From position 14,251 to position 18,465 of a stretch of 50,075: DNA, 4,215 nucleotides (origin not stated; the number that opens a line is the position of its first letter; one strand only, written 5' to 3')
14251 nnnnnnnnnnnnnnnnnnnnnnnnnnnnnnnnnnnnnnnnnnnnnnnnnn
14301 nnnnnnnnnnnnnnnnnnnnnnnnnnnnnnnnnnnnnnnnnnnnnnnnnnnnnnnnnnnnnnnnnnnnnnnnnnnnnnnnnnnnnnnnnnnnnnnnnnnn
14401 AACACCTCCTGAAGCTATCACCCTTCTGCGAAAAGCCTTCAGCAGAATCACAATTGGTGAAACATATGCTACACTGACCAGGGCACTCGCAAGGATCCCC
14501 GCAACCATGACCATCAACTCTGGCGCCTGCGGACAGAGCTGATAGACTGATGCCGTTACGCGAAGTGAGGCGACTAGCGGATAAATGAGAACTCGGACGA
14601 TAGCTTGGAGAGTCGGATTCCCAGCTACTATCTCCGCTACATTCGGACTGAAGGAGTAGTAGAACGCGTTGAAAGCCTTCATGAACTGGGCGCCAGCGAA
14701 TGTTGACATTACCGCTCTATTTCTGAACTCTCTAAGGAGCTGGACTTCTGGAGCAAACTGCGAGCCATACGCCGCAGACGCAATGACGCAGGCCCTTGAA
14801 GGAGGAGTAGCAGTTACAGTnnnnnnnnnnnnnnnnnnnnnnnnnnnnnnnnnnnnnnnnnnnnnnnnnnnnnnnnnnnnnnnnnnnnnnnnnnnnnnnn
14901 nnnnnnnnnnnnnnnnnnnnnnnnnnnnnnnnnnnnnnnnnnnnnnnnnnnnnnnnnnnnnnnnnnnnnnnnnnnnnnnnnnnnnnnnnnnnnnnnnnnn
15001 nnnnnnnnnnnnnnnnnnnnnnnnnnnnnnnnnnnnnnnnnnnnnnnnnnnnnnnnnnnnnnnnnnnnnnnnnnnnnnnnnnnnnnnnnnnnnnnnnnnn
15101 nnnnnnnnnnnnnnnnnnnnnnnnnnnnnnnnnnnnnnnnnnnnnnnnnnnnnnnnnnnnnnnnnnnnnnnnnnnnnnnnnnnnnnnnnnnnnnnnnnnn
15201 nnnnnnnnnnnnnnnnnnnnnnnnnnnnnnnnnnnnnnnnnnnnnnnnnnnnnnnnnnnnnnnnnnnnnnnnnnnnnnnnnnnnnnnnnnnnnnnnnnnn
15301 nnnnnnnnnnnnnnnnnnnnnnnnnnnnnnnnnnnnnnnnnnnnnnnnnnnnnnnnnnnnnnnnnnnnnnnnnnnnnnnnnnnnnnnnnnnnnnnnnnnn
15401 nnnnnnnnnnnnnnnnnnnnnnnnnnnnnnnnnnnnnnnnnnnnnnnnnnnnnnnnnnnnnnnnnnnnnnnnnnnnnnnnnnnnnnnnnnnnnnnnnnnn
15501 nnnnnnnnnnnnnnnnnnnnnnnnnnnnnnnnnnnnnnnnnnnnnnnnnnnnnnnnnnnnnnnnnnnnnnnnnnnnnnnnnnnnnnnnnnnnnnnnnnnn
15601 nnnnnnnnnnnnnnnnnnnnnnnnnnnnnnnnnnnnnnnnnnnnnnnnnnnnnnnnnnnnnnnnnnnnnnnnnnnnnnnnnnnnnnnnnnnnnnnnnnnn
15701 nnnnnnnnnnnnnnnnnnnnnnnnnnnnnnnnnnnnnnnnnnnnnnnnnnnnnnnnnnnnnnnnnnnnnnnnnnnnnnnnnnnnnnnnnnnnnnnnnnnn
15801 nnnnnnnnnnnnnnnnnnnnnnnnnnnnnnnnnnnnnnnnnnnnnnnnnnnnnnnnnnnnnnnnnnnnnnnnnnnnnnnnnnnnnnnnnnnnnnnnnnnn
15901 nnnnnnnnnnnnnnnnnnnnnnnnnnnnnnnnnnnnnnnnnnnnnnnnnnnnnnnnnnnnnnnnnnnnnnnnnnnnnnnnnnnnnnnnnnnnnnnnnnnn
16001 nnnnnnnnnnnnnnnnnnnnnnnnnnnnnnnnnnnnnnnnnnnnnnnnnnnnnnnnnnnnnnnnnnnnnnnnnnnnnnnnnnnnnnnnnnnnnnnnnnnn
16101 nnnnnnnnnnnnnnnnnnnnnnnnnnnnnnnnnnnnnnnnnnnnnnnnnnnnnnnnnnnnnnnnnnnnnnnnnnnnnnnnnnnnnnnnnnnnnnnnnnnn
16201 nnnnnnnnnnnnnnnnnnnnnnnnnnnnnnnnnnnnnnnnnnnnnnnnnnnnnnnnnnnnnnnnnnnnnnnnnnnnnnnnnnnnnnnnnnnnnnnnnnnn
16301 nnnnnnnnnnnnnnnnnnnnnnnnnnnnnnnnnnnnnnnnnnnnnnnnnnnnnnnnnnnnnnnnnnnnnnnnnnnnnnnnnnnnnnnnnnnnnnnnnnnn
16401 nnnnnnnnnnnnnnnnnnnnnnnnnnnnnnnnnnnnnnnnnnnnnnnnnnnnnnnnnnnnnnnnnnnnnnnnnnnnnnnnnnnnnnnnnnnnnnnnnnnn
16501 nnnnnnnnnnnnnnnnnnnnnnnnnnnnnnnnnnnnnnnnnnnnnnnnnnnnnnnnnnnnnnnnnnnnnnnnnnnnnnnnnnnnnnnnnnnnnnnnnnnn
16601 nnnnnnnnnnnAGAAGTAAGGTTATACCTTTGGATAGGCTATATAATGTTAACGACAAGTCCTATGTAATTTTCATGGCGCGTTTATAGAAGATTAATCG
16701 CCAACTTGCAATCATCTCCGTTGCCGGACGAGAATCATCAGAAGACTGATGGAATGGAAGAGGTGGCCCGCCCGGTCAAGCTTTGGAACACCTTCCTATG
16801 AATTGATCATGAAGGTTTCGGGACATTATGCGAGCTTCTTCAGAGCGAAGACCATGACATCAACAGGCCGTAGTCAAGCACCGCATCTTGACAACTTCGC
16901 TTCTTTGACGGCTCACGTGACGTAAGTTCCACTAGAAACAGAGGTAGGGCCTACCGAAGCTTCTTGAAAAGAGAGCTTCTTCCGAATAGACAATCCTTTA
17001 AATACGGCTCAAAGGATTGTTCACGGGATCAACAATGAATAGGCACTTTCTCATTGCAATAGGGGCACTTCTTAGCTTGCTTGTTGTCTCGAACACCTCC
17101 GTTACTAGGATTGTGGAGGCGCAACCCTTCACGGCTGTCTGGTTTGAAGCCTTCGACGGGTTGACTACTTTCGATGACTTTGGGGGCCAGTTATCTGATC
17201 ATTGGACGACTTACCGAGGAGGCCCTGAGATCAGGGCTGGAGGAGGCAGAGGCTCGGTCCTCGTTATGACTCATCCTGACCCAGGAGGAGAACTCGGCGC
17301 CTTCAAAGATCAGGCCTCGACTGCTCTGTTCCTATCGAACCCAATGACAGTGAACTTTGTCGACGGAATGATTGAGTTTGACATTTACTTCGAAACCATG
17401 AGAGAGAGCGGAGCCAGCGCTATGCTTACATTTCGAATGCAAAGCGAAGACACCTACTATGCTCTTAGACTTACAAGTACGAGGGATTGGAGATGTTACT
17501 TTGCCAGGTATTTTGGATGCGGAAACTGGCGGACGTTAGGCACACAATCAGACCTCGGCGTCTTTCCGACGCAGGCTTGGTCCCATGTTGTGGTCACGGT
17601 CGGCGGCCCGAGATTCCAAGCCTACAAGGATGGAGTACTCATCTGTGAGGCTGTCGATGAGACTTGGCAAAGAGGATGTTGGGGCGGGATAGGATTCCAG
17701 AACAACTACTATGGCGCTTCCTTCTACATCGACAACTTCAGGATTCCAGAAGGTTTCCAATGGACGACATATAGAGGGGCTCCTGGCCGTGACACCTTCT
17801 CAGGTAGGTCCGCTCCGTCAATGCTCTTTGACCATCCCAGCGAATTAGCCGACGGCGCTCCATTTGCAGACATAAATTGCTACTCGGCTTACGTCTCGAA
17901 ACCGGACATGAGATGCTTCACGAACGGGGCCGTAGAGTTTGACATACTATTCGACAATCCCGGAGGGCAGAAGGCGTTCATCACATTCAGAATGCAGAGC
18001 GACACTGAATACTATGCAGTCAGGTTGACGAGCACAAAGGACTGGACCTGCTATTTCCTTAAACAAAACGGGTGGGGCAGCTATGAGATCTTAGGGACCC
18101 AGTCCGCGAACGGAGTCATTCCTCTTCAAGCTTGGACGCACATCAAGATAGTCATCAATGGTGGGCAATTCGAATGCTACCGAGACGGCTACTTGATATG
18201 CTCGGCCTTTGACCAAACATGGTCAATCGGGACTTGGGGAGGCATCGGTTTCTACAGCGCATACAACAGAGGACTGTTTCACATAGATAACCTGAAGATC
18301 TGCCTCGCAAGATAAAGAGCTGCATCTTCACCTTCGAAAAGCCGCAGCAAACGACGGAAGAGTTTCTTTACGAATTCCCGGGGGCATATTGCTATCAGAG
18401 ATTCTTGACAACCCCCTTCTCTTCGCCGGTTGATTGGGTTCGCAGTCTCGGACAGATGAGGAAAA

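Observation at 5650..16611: Five-gene tandem array of modular surface proteins: swappable head + Thr/Ser stalk + one shared Cys-box membrane anchor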

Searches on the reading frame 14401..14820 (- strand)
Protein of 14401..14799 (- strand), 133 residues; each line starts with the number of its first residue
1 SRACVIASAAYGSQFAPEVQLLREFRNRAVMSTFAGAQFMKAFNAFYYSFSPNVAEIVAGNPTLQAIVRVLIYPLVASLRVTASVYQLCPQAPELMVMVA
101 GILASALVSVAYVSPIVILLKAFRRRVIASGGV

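Call 13: find_homologous_proteins(query=A1, max_evalue=0.001)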
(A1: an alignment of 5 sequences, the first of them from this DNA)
Query A1 (5 sequences) (140 aa, profile of the alignment): 936 proteins with E <= 0.001 among 8000 candidates; the best 120 are listed.
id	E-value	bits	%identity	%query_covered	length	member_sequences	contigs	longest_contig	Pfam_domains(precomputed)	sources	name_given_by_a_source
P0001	6.8e-60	219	87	100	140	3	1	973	-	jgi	-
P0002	1.6e-57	211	91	92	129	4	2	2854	-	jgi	-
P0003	2.0e-57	211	46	90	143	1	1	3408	-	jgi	-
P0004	5.3e-57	210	73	94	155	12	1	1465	-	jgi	-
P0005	3.8e-56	207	54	89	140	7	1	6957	-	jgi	-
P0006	5.8e-55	203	68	99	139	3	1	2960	-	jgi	-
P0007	2.2e-54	201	53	89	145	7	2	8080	-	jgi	jgi:hypothetical protein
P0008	8.3e-54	199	59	81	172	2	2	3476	-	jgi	-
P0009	2.1e-52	195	59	99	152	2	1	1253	-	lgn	-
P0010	4.3e-52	194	63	96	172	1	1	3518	-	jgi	jgi:hypothetical protein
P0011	3.6e-51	191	50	91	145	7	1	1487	-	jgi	jgi:hypothetical protein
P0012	1.8e-50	188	53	89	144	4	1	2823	-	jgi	jgi:hypothetical protein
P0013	3.4e-50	187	53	89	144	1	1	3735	-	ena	-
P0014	6.9e-50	186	65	88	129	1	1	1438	-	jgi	jgi:hypothetical protein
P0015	8.7e-50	186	52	91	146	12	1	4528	-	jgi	jgi:peptide/nickel transport system substrate-binding protein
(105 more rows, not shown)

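Call 14: find_related_loci(query=A1, collection=genome_contigs, flank=10000)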
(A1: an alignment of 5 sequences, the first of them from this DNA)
Query A1 (140 aa) in genome_contigs; peptide patterns used: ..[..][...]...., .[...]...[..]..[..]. (x = any residue, [..] = any of these).
113 stretches matched a pattern; 27 encode a relative of the query (tblastn E <= 1e-3); 25 distinct loci.
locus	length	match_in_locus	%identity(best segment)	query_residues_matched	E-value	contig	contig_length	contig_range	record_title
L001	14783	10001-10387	63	6-134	8e-53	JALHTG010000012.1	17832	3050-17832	MAG: Candidatus Bathyarchaeota archaeon isolate PFL18 seq_362050, whole genome shotgun sequence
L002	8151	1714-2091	55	9-134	1e-43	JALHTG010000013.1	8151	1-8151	MAG: Candidatus Bathyarchaeota archaeon isolate PFL18 seq_366899, whole genome shotgun sequence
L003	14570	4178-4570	53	9-139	8e-43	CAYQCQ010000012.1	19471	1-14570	MAG TPA_asm: uncultured Candidatus Bathyarchaeia archaeon isolate binchicken_co327_6 genome assembly, contig: NODE_687_l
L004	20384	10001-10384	52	1-128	2e-41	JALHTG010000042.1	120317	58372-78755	MAG: Candidatus Bathyarchaeota archaeon isolate PFL18 seq_1608907, whole genome shotgun sequence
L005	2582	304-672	54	11-134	5e-41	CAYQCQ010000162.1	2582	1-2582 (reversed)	MAG TPA_asm: uncultured Candidatus Bathyarchaeia archaeon isolate binchicken_co327_6 genome assembly, contig: NODE_41893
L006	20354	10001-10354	58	9-126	2e-40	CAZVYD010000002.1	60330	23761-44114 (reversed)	MAG TPA_asm: uncultured Candidatus Bathyarchaeia archaeon isolate SRP231805_co2_49 genome assembly, contig: NODE_113_len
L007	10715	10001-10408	54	1-133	2e-40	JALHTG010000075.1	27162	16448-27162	MAG: Candidatus Bathyarchaeota archaeon isolate PFL18 seq_2958857, whole genome shotgun sequence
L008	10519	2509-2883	56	8-133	1e-39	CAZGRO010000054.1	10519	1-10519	MAG TPA_asm: uncultured Candidatus Bathyarchaeia archaeon isolate binchicken_co325_154 genome assembly, contig: NODE_234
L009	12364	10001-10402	50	2-133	4e-38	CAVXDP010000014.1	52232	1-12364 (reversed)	MAG: Candidatus Bathyarchaeota archaeon isolate MFD04408.bin.1.101 genome assembly, contig: contig_75804, whole genome s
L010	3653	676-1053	45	9-133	6e-37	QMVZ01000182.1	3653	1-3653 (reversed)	MAG: Thermoproteota archaeon isolate B15_G15 B15_Guay15_scaffold_14159, whole genome shotgun sequence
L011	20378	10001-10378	48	9-133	7e-37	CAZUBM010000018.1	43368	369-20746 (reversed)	MAG TPA_asm: uncultured Nitrososphaerota archaeon isolate binchicken_co349_52 genome assembly, contig: NODE_108_length_4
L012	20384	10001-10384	50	7-134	4e-36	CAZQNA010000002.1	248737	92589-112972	MAG TPA_asm: uncultured Nitrososphaerota archaeon isolate SRP338002_co1_39 genome assembly, contig: NODE_38_length_24873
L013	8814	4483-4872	48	8-134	6e-36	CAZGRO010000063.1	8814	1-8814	MAG TPA_asm: uncultured Candidatus Bathyarchaeia archaeon isolate binchicken_co325_154 genome assembly, contig: NODE_331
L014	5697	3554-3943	45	6-137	9e-36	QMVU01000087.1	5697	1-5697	MAG: Thermoproteota archaeon isolate B8_G17 B8_Guay17_scaffold_06518, whole genome shotgun sequence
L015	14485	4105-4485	48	7-133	9e-36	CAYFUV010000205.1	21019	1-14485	MAG TPA_asm: uncultured Candidatus Bathyarchaeia archaeon isolate ERP108616_co1_152 genome assembly, contig: k119_806391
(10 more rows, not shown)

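Call 27: predict_structure(alignment_id=A2)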
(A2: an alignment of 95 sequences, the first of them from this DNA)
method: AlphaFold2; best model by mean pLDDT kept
length: 140 residues; sequences in the alignment: 95
mean_pLDDT: 87.6   pTM: 0.71
mean pLDDT of the five models: 87.6, 87.5, 86.1, 85.3, 78.6
residues with pLDDT >= 90: 90; 70-90: 40; 50-70: 5; < 50: 5
segments of 3 or more residues with pLDDT < 50: none
pLDDT, mean of each block of 10 residues (from residue 1): 54 85 90 94 93 82 89 91 92 92 94 94 94 84
secondary structure, 60 per line:
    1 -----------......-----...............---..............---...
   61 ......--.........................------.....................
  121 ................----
elements in order: H12-17 H23-37 H41-54 H58-66 H69-93 H100-136

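Call 30: fold_search(model_id=the predicted structure, library=pdb)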
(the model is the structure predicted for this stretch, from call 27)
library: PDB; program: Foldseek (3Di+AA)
matches with E <= 10: 5; with E <= 0.001: 0
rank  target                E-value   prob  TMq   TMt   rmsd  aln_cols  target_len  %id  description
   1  1w33_A                6.3e+00  0.09  0.30  0.25  10.3       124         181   11  BbCRASP-1 from Borrelia Burgdorferi (released 2005-02-09)
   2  1w33_B                7.4e+00  0.07  0.29  0.24  10.7       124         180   12  BbCRASP-1 from Borrelia Burgdorferi (released 2005-02-09)
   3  2ezb_MODEL_1_A        7.4e+00  0.02  0.19  0.12  11.9       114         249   13  AMINO TERMINAL DOMAIN OF ENZYME I FROM ESCHERICHIA COLI, NMR, 14 STRUCTURES (released 1997-08-20)
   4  3iot_A                9.7e+00  0.05  0.28  0.11  19.9       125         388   18  Huntingtin amino-terminal region with 17 Gln residues - crystal C92-b (released 2009-09-29)
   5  8hdu_C                9.7e+00  0.03  0.21  0.19  14.0       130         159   13  De novo design cavitated protein without predefined topology (released 2023-01-18)

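Call 50: search_protein_representatives(alignment_id=A4)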
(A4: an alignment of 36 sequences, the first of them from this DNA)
Query: 36 sequences, 133 profile positions. Proteins with E-value up to 0.001 (for the whole library): 22176; up to 1e-10: 8532; up to 1e-30: 840. The best 150 are listed.
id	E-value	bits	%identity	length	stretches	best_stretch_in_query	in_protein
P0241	6.1e-53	194.6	-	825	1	2-129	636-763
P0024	2.0e-52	192.9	-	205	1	3-131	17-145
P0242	7.6e-52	191.0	-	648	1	2-129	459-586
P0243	8.7e-52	190.8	-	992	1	3-130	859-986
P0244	9.0e-52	190.8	-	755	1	2-130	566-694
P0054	1.3e-51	190.3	-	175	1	3-129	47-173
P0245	1.8e-51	189.9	-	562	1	3-130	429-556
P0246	2.1e-51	189.6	-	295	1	2-127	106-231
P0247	2.4e-51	189.4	-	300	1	2-130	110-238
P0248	3.0e-51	189.1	-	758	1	3-130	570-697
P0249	4.8e-51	188.4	-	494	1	2-127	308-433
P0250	5.3e-51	188.3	-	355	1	2-128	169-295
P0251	6.1e-51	188.1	-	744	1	3-130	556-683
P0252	1.1e-50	187.3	-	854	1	2-127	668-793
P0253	1.3e-50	187.1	-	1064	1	2-126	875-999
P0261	4.4e-50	185.3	-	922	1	2-127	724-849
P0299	1.5e-48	180.4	-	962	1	2-129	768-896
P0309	3.3e-48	179.3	-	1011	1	3-129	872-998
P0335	2.8e-47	176.3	-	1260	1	2-130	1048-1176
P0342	4.4e-47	175.6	-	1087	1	3-130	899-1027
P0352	7.8e-47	174.8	-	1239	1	3-127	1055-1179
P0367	2.0e-46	173.5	-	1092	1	3-129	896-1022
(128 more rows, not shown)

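Call 53: search_protein_families(library=pfam, alignment_id=A5, max_evalue=0.0001)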
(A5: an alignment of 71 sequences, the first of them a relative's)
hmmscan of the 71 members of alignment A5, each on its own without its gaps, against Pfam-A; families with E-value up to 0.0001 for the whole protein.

A. member 1, P0241 (825 aa): 0 families

B. families by the number of members that match (of 71 scanned): 86 families (the first 25 are shown)
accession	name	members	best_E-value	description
PF16640.11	Big_3_5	29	1.7e-29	Bacterial Ig-like domain (group 3)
PF00630.25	Filamin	11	7.7e-15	Filamin/ABP280 repeat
PF22902.2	NOMO1-like_9th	10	3.6e-13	BOS complex subunit NOMO1-like, beta sandwich domain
PF02369.22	Big_1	10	2.1e-11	Bacterial Ig-like domain (group 1)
PF00801.26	PKD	8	2.6e-30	PKD domain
PF01835.25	MG2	8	4.1e-09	MG2 domain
PF18911.6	PKD_4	7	2.4e-47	PKD domain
PF13620.12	CarboxypepD_reg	7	3.7e-47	Carboxypeptidase regulatory-like domain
PF13715.12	CarbopepD_reg_2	6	1.3e-22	CarboxypepD_reg-like domain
PF24684.1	Vgb_lyase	5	7.7e-85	Virginiamycin B lyase family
PF07705.17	CARDB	5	1.1e-17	CARDB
PF22352.2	K319L-like_PKD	5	4.5e-15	K319L-like, PKD domain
PF17210.9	SdrD_B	5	5.3e-13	SdrD B-like domain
PF05048.19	NosD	3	2.9e-34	Periplasmic copper-binding protein (NosD)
PF13229.12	Beta_helix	3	2.1e-28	Right handed beta helix region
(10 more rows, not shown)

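Call 63: list_cluster_members(proteins=[P0241, P0243, P0253, P0261, P0299, P0309, P0335, P0342, P0352, P0367])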
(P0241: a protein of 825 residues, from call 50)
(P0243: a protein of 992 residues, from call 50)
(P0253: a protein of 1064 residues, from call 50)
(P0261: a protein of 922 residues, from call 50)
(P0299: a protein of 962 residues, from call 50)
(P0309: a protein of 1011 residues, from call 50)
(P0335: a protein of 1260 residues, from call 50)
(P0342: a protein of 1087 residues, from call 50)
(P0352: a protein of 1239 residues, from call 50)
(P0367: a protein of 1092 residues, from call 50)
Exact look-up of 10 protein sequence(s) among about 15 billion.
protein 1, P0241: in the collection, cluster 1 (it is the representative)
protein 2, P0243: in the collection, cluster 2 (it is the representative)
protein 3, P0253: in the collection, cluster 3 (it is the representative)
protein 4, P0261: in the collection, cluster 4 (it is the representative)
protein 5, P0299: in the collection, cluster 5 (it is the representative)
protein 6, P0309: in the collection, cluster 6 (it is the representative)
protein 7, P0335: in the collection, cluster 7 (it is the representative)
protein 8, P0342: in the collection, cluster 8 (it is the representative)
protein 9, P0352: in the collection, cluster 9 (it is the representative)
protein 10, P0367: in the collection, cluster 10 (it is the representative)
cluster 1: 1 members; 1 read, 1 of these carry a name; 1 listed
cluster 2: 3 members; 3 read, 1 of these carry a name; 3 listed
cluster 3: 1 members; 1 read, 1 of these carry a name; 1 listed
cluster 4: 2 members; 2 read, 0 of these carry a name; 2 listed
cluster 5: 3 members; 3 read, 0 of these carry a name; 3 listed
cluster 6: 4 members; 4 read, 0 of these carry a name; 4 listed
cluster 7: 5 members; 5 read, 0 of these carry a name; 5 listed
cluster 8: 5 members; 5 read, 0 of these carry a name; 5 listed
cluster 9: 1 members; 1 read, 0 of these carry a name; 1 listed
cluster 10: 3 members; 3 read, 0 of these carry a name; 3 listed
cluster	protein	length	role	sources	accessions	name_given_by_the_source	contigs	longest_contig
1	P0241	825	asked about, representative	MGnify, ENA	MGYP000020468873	CR=1 FL=1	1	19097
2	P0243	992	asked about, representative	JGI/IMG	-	-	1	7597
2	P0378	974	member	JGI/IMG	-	hypothetical protein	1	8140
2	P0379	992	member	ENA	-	-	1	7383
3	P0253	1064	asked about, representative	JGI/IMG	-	hypothetical protein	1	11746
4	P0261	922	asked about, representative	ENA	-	-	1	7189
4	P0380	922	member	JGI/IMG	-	-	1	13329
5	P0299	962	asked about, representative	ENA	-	-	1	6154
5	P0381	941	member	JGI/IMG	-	-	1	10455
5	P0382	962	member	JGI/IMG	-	-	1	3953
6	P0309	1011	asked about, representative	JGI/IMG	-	-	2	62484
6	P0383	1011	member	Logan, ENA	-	-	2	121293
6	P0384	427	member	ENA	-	-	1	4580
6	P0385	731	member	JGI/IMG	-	-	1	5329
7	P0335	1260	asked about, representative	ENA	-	-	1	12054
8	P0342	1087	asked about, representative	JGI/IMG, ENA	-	-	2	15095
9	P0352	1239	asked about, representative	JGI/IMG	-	-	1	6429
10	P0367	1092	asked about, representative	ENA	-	-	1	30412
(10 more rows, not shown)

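Call 69: search_solved_structures(query=A4, max_evalue=10)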
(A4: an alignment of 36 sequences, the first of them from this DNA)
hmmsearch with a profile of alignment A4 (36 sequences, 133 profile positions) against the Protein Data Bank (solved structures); distinct sequences matched with E-value up to 10: 1.
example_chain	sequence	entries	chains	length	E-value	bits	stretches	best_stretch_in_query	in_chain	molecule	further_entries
8x79_R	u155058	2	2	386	1.1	12.5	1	93-124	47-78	Prostacyclin receptor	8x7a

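Call 70: search_protein_families(library=pfam, proteins=[window:14401-14799:-], max_evalue=1)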
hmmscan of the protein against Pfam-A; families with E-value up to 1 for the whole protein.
seq(133 aa): 0 families

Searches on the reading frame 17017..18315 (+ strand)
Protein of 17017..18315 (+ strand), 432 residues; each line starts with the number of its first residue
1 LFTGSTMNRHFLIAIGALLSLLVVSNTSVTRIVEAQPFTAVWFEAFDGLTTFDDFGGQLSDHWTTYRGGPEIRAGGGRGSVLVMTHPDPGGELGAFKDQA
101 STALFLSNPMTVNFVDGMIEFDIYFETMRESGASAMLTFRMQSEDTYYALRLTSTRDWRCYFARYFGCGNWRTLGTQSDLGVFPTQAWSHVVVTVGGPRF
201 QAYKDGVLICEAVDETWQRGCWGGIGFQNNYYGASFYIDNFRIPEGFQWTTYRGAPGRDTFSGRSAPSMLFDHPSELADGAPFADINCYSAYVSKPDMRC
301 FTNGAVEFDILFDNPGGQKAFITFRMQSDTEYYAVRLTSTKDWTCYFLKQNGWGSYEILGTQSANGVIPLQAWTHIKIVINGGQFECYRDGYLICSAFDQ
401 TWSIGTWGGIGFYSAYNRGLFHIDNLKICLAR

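Call 11: search_protein_families(library=pfam, proteins=[window:17017-18315:+], max_evalue=0.001)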
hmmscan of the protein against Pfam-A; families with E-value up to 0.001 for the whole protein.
window:17017-18315:+ (432 aa): 2 families
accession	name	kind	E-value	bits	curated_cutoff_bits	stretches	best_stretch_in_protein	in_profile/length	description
PF13385.13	Laminin_G_3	-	1.6e-13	51.5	27.6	2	314-402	30-110/151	Concanavalin A-like lectin/glucanases superfamily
PF06439.18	3keto-disac_hyd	-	3.9e-07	30.7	26.8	0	158-243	99-186/187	3-keto-disaccharide hydrolase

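Call 78: search_protein_families(library=ncbifam, proteins=[window:17017-18315:+], max_evalue=0.01)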
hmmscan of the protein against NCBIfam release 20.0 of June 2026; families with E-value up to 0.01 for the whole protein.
window:17017-18315:+ (432 aa): 0 families
